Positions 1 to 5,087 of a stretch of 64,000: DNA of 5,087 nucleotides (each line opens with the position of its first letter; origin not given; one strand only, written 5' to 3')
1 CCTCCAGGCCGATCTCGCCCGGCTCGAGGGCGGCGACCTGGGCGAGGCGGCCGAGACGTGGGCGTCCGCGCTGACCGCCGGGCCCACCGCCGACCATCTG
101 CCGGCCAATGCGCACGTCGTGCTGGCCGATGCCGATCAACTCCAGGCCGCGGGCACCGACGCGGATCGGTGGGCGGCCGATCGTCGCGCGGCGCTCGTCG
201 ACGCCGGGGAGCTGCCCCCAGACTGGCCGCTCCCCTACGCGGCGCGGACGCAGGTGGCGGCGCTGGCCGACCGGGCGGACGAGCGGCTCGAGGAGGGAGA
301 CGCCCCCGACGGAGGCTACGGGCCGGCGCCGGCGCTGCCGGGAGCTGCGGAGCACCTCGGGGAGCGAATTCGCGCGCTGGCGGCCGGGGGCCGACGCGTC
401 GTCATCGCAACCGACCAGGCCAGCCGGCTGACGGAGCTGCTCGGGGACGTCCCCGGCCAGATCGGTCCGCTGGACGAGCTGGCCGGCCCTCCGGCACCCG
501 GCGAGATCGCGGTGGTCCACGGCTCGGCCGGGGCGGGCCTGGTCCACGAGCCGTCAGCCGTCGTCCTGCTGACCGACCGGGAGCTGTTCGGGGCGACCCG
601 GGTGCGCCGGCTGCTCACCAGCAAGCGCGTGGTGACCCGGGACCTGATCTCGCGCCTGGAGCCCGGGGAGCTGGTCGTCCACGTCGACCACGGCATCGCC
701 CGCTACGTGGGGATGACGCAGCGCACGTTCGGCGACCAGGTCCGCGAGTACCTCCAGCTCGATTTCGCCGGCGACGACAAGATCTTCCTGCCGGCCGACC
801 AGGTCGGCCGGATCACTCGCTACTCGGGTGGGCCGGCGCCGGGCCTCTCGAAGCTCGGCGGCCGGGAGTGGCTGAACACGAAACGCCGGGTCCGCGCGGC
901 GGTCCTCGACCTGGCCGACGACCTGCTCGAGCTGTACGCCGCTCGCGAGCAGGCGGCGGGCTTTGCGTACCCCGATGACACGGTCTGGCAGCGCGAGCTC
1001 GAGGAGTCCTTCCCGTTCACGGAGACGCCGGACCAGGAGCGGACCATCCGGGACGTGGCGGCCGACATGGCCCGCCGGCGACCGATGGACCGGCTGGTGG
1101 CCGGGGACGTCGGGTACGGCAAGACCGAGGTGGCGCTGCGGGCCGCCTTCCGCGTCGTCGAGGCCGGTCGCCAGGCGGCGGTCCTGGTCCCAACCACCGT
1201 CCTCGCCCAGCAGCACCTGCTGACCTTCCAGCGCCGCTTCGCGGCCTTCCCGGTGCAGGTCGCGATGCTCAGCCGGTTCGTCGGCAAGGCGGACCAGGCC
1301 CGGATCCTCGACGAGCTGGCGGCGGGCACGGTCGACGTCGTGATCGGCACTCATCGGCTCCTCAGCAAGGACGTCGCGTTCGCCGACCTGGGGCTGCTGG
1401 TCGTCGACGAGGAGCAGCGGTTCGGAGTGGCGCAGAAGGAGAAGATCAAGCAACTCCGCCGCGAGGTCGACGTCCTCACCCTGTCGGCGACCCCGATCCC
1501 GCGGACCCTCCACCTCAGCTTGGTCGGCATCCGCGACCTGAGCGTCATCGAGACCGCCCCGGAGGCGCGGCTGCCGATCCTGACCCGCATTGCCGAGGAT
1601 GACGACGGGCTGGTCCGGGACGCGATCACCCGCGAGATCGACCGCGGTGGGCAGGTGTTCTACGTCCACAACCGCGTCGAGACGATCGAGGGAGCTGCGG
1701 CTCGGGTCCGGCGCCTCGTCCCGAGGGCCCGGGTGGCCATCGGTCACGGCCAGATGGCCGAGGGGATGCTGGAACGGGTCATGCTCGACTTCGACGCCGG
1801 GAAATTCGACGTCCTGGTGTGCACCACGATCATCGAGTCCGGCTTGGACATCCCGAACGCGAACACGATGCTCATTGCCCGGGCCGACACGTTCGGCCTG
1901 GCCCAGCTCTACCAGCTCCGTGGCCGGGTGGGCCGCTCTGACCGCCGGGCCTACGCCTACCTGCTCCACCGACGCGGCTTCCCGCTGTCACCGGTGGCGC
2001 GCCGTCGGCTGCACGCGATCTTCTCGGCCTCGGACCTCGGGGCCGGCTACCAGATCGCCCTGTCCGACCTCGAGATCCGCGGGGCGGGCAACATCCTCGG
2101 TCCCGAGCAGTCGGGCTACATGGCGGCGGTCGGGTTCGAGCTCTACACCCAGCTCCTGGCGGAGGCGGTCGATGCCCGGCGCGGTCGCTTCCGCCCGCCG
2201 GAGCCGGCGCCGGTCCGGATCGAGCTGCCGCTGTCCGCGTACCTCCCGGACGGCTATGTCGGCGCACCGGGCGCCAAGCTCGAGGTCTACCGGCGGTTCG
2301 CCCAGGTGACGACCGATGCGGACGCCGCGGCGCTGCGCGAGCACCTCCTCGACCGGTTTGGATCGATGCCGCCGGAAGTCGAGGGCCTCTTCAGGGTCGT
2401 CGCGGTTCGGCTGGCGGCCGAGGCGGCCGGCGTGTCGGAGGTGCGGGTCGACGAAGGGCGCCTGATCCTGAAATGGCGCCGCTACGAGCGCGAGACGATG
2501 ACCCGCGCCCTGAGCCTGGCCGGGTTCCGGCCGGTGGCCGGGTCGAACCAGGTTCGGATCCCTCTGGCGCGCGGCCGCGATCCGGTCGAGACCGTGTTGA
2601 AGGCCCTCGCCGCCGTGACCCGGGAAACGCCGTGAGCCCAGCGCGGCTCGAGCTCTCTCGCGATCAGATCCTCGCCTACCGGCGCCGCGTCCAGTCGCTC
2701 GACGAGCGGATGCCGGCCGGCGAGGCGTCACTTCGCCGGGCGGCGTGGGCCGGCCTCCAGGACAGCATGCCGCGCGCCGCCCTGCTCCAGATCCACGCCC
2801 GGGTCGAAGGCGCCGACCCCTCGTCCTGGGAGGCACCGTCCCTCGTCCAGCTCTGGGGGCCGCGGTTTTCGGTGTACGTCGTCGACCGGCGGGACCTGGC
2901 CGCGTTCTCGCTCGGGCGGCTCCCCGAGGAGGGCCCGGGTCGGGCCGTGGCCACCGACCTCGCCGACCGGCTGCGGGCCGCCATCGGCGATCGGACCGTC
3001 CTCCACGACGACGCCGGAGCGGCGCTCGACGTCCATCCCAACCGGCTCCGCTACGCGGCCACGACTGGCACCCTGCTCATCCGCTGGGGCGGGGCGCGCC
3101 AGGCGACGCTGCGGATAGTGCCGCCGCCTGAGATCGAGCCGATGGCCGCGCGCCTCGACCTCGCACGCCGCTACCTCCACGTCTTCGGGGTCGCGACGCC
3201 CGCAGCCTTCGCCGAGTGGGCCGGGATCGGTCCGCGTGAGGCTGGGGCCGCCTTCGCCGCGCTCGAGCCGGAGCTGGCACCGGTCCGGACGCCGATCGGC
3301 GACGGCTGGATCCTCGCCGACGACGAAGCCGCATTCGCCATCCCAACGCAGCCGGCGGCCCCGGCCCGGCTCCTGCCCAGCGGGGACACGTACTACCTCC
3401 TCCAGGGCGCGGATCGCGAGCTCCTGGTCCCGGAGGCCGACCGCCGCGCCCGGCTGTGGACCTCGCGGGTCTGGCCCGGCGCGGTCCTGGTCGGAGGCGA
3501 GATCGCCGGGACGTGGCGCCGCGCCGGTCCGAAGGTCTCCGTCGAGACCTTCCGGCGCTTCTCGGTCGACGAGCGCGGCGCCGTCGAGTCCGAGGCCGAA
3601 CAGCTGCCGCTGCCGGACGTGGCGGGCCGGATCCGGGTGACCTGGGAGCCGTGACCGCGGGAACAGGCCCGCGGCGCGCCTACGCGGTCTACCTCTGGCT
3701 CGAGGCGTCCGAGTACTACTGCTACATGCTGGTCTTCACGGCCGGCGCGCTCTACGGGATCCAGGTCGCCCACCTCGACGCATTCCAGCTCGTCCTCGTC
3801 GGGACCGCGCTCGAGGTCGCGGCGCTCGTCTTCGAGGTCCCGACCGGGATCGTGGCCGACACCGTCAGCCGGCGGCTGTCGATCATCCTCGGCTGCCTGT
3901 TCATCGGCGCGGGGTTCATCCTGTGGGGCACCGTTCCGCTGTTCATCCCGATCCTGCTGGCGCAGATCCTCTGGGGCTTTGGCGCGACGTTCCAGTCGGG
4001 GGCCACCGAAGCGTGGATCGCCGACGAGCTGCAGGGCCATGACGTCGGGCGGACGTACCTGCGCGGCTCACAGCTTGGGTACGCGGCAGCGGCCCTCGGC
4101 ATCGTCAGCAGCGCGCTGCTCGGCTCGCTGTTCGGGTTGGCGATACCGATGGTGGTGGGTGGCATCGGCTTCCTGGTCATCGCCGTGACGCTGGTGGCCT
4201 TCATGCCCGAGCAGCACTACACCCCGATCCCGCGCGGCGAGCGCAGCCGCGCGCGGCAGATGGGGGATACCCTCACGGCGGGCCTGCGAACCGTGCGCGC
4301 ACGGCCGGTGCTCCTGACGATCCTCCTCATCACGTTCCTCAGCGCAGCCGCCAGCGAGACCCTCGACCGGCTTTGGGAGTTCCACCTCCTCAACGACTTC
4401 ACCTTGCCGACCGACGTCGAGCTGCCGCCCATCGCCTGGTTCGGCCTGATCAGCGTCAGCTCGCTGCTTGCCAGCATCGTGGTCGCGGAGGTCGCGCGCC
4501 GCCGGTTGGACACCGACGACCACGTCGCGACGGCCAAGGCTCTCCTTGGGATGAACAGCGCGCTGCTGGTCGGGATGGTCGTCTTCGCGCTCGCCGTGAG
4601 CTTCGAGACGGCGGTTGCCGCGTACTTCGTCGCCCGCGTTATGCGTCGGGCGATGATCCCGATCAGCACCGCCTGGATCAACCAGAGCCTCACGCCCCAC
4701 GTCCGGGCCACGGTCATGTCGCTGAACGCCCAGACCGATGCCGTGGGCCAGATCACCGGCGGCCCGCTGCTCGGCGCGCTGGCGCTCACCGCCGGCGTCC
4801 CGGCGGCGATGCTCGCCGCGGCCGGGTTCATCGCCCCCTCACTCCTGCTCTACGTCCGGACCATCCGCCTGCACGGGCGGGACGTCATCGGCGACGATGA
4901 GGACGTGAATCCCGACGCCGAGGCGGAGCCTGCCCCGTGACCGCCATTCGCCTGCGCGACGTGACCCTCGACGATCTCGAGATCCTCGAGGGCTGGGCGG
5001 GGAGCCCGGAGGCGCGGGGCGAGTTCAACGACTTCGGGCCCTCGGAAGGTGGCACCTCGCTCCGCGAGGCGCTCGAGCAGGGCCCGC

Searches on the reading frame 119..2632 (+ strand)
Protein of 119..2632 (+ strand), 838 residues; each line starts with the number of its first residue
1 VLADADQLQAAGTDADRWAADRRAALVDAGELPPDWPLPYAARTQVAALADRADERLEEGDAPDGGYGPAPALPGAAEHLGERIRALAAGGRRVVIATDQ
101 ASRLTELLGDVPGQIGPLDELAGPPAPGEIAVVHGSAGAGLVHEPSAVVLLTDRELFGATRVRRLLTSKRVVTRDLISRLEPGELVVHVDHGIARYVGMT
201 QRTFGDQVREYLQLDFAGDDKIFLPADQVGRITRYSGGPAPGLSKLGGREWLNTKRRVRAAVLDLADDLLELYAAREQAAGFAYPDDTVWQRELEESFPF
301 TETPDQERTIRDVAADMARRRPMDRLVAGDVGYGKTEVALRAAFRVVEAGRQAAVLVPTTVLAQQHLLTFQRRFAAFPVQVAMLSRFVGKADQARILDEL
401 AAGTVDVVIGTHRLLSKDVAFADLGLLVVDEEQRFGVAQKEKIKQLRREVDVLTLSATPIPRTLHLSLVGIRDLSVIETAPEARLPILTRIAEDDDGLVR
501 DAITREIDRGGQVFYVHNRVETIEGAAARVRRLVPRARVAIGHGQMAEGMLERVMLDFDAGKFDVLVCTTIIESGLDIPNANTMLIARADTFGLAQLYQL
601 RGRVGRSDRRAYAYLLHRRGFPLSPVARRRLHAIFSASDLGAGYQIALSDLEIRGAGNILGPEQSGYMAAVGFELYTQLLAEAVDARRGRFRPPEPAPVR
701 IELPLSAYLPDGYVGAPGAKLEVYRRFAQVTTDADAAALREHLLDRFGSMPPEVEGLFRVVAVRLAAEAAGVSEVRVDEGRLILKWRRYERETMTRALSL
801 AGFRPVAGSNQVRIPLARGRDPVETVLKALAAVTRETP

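Call 47: search_protein_families(library=pfam, proteins=[window:119-2632:+], max_evalue=0.00001)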
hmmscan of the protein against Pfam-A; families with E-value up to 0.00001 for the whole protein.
window:119-2632:+ (838 aa): 5 families
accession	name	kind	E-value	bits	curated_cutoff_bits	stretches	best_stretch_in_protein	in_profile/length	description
PF00270.35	DEAD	-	8.8e-24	84.5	26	1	303-463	1-163/167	DEAD/DEAH box helicase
PF03461.20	TRCF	-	5.2e-21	75.2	25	1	703-793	1-91/95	TRCF domain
PF00271.37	Helicase_C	-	3.4e-19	69.6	23.5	1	503-607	6-109/110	Helicase conserved C-terminal domain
PF02559.22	CarD_TRCF_RID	-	2.5e-17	63.2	23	1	180-236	1-57/57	CarD-like/TRCF RID domain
PF04851.21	ResIII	-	1.6e-07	31.8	22.5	1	303-459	5-162/164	Type III restriction enzyme, res subunit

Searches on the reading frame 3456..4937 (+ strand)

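Call 47: search_protein_families(library=pfam, proteins=[window:3456-4937:+], max_evalue=0.00001)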
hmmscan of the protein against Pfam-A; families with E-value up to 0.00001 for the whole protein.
window:3456-4937:+ (494 aa): 1 family
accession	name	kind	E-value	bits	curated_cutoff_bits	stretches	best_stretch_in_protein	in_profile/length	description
PF07690.21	MFS_1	-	5.6e-18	65.4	33.4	1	101-349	22-264/347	Major Facilitator Superfamily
